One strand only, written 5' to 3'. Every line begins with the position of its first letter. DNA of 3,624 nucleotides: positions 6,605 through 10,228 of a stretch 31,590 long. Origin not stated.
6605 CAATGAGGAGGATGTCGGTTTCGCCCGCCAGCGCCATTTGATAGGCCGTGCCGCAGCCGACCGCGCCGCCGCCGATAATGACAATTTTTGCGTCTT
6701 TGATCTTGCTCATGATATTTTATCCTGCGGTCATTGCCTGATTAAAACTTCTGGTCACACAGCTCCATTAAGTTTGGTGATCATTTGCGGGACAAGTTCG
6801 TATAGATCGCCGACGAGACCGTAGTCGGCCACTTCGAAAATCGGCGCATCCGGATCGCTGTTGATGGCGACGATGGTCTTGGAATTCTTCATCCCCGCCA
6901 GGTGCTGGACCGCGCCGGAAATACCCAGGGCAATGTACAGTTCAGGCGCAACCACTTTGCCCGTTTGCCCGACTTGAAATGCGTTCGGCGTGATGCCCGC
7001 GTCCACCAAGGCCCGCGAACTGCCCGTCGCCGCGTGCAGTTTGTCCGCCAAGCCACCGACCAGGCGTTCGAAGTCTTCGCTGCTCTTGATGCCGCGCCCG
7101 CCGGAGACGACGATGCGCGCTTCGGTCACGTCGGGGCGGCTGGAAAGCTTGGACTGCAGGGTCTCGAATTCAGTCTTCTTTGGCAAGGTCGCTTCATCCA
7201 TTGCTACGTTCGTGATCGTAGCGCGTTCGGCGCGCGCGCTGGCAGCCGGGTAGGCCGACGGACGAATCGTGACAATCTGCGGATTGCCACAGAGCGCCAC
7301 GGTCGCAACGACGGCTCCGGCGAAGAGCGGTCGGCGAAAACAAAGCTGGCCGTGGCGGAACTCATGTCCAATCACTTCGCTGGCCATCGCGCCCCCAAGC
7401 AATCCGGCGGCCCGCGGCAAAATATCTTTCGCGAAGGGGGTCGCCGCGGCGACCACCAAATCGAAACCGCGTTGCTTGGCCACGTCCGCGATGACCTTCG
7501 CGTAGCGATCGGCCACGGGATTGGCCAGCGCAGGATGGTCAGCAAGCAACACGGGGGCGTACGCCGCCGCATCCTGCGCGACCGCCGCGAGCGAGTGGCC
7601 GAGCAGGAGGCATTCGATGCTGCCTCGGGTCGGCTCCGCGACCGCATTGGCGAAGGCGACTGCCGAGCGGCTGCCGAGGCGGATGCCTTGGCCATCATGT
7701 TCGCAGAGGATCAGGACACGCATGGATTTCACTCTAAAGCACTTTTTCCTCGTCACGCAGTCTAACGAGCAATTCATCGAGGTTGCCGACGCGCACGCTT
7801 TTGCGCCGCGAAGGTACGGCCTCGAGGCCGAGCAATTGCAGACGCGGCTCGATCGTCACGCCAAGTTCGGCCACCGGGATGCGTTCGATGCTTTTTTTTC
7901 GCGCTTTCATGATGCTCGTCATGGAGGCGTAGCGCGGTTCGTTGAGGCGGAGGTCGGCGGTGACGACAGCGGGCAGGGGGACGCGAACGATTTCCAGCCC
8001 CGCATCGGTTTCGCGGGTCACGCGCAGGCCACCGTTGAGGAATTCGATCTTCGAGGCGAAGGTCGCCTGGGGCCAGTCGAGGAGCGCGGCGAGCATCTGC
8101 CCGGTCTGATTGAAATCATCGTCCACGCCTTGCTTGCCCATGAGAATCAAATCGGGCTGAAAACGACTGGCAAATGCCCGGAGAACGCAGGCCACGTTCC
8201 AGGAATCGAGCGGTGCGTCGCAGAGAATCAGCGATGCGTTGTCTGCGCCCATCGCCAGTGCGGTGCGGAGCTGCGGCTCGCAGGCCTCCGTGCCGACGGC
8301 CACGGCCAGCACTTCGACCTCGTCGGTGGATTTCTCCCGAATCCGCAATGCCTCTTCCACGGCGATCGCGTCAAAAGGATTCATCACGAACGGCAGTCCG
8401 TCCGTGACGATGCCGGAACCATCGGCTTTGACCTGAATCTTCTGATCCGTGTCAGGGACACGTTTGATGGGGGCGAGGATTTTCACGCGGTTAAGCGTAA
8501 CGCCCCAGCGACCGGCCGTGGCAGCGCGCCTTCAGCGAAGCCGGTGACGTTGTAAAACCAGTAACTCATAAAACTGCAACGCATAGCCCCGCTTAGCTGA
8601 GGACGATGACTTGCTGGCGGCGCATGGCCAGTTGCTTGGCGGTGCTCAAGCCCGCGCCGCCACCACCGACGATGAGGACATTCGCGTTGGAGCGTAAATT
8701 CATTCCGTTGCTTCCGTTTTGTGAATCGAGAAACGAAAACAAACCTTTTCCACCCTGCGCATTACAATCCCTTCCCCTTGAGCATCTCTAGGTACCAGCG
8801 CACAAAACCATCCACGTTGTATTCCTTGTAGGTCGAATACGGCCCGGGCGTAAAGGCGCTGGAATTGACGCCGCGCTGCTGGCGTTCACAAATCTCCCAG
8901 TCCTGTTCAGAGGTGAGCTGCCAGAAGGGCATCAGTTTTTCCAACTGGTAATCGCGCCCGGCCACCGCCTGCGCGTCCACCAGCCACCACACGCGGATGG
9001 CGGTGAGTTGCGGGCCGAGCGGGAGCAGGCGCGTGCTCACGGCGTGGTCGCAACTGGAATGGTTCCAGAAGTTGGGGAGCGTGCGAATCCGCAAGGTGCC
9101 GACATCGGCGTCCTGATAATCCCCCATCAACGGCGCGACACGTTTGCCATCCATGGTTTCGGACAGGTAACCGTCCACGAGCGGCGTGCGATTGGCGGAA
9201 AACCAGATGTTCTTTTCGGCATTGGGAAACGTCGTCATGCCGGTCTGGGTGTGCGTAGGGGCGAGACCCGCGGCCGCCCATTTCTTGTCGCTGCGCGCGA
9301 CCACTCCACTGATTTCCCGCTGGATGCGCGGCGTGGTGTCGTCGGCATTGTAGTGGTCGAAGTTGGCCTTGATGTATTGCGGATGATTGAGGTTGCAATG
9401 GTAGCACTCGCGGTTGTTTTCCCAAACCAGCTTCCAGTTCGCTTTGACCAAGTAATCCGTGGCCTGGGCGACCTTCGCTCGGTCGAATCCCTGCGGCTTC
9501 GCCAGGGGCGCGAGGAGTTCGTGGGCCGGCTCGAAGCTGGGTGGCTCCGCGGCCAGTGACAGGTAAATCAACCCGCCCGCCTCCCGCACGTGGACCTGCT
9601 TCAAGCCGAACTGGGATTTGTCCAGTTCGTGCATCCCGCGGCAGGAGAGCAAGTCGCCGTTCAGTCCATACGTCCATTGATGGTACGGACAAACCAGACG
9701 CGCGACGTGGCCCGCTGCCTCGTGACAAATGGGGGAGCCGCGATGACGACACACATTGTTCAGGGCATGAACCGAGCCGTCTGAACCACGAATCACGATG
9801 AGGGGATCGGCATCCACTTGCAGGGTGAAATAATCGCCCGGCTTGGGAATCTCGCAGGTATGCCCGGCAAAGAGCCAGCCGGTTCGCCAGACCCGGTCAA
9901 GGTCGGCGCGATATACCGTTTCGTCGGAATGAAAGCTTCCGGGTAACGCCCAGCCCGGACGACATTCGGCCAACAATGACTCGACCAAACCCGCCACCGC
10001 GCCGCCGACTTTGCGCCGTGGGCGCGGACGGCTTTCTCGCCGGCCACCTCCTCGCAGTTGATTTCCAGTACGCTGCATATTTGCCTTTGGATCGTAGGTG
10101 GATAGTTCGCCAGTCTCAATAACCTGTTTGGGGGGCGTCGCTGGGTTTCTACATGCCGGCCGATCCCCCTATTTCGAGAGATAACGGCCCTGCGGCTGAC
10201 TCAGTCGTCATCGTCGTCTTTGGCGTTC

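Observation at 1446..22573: One 19-nt box abutting the -35 element recurs at six promoters, suggesting a single ~24-kb regulon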

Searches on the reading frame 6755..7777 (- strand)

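Call 10: search_protein_families(library=pfam, proteins=[window:6755-7777:-])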
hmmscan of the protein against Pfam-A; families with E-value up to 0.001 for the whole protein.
window:6755-7777:- (340 aa): 2 families
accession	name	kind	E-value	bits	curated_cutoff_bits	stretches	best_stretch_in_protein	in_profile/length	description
PF00766.25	ETF_alpha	-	6.4e-33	113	27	1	216-297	1-81/81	Electron transfer flavoprotein FAD-binding domain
PF01012.27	ETF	-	6.1e-31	108.1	26.7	1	21-194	1-179/181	Electron transfer flavoprotein domain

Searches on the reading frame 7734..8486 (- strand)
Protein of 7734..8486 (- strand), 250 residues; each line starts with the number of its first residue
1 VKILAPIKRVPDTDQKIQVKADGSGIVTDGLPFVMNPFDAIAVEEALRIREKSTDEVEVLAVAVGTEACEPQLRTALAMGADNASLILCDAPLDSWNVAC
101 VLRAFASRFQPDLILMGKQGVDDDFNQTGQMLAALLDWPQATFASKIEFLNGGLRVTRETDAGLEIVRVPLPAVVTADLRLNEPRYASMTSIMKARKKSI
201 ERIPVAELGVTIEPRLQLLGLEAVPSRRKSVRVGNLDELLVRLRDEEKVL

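Call 10: search_protein_families(library=pfam, proteins=[window:7734-8486:-])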
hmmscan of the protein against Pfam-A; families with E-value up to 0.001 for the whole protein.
window:7734-8486:- (250 aa): 1 family
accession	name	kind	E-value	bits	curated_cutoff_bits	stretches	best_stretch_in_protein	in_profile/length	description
PF01012.27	ETF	-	2.8e-39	135.2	26.7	1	26-207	4-180/181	Electron transfer flavoprotein domain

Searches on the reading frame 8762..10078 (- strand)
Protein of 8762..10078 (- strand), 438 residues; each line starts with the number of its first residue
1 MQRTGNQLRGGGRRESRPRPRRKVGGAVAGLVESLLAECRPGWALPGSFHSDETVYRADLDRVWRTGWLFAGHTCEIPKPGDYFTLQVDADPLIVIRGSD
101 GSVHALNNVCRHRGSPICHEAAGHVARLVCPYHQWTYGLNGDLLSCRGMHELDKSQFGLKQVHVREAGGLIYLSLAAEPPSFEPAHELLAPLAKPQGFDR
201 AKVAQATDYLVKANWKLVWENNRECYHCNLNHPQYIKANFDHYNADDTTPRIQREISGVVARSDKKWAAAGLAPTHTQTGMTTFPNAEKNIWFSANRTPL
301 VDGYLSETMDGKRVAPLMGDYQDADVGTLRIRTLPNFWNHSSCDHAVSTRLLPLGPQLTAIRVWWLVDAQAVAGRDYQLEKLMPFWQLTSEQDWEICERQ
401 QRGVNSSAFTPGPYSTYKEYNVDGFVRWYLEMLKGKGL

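Call 10: search_protein_families(library=pfam, proteins=[window:8762-10078:-])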
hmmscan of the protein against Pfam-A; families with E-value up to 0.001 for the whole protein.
window:8762-10078:- (438 aa): 2 families
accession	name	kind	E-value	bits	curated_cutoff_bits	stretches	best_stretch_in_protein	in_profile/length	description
PF00848.25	Ring_hydroxyl_A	-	1.5e-33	116.9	24.9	1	198-434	1-207/208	Ring hydroxylating alpha subunit (catalytic domain)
PF00355.32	Rieske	-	6.9e-18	64.8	20.3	1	68-152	2-84/88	Rieske [2Fe-2S] domain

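Call 57: search_protein_families(library=ncbifam, proteins=[window:8762-10078:-], max_evalue=0.00001)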
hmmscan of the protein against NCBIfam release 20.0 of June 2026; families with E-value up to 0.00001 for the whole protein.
window:8762-10078:- (438 aa): 6 families
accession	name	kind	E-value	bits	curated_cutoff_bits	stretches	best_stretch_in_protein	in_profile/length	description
NF058607.1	GlBtMonoOxGbcA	equivalog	1e-125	419.5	670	1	32-434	20-413/420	glycine betaine monooxygenase oxygenase subunit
NF042946.1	3PPDioc_HcaE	equivalog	1.7e-30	106.4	830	1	48-238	19-220/450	3-phenylpropionate/cinnamic acid dioxygenase subunit alpha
NF041684.1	ant_diox_AndAc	equivalog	4.5e-26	91.4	750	1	45-233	23-223/418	anthranilate 1,2-dioxygenase large subunit AndAc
TIGR03228.1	anthran_1_2_A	equivalog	9.4e-26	90.5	671.9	1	55-302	26-273/438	anthranilate 1,2-dioxygenase large subunit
TIGR03229.1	benzo_1_2_benA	equivalog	6.2e-22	78.1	780.95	1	49-249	20-231/433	benzoate 1,2-dioxygenase large subunit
NF052579.1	BetMthstMoxSdmAMthl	equivalog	1.4e-07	30.9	600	1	79-166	28-112/351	4beta-methylsterol monooxygenase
